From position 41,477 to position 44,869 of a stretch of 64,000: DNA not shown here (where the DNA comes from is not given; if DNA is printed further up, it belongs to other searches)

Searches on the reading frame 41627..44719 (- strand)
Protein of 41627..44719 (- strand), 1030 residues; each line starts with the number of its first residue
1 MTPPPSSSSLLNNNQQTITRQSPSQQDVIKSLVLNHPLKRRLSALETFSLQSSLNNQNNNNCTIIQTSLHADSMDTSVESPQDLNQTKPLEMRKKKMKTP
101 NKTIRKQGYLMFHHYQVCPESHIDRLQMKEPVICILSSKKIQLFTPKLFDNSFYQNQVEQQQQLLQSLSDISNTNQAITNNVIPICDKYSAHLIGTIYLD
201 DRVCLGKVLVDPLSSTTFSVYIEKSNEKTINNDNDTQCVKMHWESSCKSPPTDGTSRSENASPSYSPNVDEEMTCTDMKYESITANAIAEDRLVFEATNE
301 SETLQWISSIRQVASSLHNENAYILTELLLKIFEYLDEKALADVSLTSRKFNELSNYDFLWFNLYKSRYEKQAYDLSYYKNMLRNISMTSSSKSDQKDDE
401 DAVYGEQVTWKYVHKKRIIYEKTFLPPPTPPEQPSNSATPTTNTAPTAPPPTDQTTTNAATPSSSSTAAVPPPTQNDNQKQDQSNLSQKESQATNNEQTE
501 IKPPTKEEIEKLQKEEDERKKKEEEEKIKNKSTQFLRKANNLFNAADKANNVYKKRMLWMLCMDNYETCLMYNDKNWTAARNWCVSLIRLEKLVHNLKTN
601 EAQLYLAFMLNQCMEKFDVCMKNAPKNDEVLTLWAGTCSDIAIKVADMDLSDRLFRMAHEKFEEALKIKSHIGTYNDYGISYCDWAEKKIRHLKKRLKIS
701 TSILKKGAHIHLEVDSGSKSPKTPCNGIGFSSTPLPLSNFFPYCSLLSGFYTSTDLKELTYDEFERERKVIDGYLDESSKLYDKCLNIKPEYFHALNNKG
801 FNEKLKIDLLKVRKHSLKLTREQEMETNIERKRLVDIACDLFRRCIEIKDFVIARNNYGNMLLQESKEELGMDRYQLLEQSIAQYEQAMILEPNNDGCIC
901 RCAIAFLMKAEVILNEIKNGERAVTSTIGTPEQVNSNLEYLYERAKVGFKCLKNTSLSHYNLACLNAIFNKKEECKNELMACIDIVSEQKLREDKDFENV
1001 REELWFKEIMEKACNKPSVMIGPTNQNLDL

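Call 69: search_protein_families(library=pfam, proteins=[window:41627-44719:-], max_evalue=0.001)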
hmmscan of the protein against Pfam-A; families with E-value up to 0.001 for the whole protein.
window:41627-44719:- (1030 aa): 2 families
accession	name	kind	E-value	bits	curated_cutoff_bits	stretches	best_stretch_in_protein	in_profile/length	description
PF12937.12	F-box-like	-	2.5e-10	40.4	24.3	1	326-366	6-46/47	F-box-like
PF00646.38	F-box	-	0.00018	21.7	20.5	1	327-362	7-42/43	F-box domain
